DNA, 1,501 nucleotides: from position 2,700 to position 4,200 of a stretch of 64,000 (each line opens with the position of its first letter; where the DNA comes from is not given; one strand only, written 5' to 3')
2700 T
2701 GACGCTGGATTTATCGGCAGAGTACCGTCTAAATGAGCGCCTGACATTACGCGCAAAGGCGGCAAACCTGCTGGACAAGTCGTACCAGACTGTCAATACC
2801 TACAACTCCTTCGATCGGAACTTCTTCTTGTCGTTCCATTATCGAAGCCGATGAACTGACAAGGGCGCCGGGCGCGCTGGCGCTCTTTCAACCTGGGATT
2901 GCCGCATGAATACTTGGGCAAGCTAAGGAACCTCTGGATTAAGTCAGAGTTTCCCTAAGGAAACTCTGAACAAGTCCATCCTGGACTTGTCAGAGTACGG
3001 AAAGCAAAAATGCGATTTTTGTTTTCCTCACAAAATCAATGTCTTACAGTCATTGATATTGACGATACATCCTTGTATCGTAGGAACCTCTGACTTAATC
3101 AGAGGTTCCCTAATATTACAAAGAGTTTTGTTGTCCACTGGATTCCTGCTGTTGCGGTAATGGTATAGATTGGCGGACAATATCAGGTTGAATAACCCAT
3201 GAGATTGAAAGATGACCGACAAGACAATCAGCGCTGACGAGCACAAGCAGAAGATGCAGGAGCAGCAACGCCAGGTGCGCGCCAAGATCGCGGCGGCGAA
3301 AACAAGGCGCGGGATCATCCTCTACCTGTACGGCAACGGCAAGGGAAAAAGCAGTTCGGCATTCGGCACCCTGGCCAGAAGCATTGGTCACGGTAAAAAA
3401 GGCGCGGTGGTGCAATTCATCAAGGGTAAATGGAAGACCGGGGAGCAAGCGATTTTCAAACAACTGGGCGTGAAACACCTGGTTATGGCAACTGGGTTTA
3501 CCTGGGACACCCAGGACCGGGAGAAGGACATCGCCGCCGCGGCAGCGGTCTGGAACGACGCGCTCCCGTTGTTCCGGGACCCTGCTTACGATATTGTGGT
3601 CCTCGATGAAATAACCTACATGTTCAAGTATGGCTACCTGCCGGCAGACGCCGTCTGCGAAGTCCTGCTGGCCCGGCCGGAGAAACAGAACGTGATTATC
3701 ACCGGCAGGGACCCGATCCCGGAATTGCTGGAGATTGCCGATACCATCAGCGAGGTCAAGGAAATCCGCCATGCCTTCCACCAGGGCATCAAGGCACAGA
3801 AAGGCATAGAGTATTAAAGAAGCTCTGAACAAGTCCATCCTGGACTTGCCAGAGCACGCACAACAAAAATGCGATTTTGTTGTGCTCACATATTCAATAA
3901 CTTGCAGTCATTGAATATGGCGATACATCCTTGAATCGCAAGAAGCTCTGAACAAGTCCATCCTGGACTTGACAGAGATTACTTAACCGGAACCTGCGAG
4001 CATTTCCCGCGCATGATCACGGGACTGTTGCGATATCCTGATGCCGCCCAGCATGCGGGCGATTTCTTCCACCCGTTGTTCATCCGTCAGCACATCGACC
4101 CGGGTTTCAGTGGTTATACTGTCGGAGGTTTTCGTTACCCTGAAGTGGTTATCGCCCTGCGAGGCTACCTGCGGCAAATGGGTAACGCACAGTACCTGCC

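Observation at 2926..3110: Second, longer MITE-like family made of five back-to-back perfect hairpins with hairpin termini; full, variant and solo-hairpin copies tile gene ends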

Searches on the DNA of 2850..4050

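Call 58: search_rna_families(source=window, start=2850, end=4050, threshold=evalue, max_evalue=1)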
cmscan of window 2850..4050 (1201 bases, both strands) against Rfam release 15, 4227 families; matches with E-value up to 1: 2.
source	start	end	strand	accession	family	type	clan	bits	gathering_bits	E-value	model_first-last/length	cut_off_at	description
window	2938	3047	-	RF03155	TD-1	Cis-reg;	CL00124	26.1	64.5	0.08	1-120/120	no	TD-1 RNA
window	3774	3919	-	RF02936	Chloroflexus-1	Gene; sRNA;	-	17.8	181.5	0.065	1-171/171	no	Chloroflexus-1 RNA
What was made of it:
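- On Described RNA family (Rfam 15): At E < 1 the only hits are TD-1 (26 bits against 64.5) and Chloroflexus-1 (18 bits against 181.5) (call 58).
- Tried and rejected: Rfam at a relaxed threshold gave only chance-level hits (call 58).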

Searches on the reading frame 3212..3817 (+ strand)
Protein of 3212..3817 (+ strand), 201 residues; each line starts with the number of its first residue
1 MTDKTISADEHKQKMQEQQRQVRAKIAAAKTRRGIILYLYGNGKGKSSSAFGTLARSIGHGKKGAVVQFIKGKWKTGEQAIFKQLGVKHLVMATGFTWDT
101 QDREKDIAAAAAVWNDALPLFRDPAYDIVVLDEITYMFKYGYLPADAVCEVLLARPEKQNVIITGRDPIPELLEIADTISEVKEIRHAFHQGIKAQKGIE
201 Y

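Call 12: find_encoding_contigs(protein=window:3212-3817:+, flank=3000, max_places=6)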
Protein window:3212-3817:+ (201 aa): no gene with exactly this product is on record in the collection.
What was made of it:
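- Tried and rejected: Looking up the window's CobO protein by exact sequence to identify the source found nothing on record (call 12).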

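Call 28: find_related_loci(query=window:3212-3814:+, collection=metagenome_contigs, flank=4000)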
Query window:3212-3814:+ (201 aa) in metagenome_contigs; peptide patterns used: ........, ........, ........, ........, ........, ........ (x = any residue, [..] = any of these).
600 stretches matched a pattern (row limit reached: there are more); 488 encode a relative of the query (tblastn E <= 1e-3); the best 80 are kept; 80 distinct loci.
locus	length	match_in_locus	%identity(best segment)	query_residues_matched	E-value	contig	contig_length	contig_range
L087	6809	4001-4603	87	1-201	4e-121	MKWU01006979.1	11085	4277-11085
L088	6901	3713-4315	87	1-201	1e-120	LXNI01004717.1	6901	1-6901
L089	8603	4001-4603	70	2-201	1e-95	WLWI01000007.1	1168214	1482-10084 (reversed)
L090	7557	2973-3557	68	8-201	6e-90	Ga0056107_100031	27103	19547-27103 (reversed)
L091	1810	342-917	57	11-201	8e-74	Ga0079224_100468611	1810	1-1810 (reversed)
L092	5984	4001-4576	55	11-201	1e-69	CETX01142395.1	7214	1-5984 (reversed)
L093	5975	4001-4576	57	11-201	1e-69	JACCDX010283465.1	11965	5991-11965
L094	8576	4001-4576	56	11-201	1e-69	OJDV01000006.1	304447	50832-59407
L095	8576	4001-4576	57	11-201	2e-69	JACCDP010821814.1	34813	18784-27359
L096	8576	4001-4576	55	11-201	1e-69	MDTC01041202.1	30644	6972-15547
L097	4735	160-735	57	11-201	1e-69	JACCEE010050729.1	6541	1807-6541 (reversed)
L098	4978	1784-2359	56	11-201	4e-69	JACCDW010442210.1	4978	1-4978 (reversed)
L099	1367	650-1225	56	11-201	2e-73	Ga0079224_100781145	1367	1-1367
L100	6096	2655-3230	55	11-201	8e-69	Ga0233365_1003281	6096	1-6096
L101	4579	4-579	55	11-201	2e-68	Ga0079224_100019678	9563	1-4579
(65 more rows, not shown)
